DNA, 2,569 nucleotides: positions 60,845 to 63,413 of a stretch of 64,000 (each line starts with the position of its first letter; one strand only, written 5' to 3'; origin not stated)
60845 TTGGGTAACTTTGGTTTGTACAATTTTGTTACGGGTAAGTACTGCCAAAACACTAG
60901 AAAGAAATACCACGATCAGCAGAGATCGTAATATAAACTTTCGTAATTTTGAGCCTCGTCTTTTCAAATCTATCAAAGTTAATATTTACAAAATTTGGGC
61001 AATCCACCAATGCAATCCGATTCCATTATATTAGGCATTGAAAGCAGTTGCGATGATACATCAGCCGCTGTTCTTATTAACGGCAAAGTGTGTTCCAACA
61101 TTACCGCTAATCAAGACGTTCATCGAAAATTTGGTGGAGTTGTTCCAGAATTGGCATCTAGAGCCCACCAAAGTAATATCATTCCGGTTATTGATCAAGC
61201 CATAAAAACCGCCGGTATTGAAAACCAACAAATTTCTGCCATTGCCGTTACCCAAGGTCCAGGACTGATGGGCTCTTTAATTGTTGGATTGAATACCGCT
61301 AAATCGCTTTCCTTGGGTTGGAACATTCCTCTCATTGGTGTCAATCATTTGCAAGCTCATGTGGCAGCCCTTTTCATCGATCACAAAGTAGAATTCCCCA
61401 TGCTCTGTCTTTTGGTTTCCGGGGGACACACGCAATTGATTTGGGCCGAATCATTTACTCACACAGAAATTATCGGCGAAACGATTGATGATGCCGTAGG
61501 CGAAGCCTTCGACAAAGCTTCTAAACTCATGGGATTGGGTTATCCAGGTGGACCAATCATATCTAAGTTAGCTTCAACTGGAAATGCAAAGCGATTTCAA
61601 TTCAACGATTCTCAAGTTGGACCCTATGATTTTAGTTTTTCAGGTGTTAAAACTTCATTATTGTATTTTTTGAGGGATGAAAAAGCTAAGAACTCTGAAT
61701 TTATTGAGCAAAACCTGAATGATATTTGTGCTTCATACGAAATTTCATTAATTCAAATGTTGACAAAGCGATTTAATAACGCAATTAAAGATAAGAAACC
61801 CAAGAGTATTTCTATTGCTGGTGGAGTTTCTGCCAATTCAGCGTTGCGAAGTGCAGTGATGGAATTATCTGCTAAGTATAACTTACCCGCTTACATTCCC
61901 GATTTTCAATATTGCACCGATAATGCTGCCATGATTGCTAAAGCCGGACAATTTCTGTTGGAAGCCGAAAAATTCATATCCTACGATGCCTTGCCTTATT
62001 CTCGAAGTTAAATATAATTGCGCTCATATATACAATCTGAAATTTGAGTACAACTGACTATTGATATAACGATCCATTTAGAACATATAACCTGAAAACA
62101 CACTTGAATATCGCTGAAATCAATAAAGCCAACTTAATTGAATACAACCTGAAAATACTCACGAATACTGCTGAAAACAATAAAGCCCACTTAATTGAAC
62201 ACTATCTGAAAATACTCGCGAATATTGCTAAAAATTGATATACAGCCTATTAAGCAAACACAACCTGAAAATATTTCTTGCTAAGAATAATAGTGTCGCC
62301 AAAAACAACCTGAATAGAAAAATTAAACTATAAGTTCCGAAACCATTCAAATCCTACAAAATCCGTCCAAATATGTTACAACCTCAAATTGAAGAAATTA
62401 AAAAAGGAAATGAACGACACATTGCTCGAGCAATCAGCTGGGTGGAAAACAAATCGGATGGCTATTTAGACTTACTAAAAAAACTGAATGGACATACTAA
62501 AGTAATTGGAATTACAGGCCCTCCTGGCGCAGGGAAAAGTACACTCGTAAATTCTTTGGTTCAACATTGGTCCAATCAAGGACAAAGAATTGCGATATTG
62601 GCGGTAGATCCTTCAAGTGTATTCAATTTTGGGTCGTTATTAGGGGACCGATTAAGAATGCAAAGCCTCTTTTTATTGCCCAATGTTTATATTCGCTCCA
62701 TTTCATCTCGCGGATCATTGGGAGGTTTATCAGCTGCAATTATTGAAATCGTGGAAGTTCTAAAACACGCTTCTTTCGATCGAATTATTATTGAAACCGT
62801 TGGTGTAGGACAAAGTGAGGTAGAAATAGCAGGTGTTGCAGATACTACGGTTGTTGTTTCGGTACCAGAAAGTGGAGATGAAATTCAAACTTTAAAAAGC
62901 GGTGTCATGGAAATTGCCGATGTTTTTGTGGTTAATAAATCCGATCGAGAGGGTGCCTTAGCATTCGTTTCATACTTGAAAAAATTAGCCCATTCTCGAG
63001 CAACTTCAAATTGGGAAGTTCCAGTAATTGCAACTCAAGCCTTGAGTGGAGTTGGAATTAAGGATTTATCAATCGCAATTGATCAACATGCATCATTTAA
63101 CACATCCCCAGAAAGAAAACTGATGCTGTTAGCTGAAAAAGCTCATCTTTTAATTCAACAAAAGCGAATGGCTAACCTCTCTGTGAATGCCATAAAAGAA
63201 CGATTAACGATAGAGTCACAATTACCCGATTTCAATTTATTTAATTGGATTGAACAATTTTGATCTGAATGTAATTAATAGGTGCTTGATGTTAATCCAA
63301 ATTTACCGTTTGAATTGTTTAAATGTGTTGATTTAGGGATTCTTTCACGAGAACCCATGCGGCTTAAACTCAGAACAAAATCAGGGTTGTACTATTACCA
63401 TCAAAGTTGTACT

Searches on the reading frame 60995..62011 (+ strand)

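Call 62: search_protein_families(library=pfam, proteins=[window:60995-62011:+], max_evalue=0.00001)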
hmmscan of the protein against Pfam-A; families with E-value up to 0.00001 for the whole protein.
window:60995-62011:+ (338 aa): 1 family
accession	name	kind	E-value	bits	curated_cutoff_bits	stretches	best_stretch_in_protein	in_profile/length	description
PF00814.31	TsaD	-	5.4e-95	318.5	24.8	1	31-316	1-264/264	tRNA N6-adenosine threonylcarbamoyltransferase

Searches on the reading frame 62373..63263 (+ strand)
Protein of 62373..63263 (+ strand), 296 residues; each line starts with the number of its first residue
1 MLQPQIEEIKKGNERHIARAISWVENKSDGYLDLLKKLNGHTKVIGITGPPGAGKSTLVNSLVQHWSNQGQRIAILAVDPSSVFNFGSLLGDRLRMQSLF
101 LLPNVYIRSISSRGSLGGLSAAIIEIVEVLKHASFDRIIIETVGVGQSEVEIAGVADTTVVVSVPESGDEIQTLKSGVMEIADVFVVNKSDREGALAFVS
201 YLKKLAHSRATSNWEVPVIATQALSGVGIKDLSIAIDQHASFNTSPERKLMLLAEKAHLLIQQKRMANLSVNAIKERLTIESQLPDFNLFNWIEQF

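Call 37: find_encoding_contigs(protein=window:62373-63263:+, flank=10000, max_places=6)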
Protein window:62373-63263:+ (296 aa): 2 contigs read that carry it; 1 place shown.
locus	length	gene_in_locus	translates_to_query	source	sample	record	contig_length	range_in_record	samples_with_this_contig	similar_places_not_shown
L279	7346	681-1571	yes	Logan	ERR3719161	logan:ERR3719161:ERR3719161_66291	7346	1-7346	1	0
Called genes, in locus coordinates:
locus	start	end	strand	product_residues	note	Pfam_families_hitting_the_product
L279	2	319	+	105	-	?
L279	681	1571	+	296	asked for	PF03193:RsgA_GTPase (faint), PF03308:MeaB, PF13604:AAA_30 (weak), PF20720:nSTAND3 (faint), PF02492:cobW, PF03029:ATP_bind_1 (faint)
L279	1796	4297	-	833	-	PF13620:CarboxypepD_reg (faint), PF24595:DUF7619, PF18962:Por_Secre_tail (weak)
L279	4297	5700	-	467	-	PF13568:OMP_b-brl_2 (weak)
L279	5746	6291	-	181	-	PF04542:Sigma70_r2, PF08281:Sigma70_r4_2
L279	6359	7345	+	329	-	?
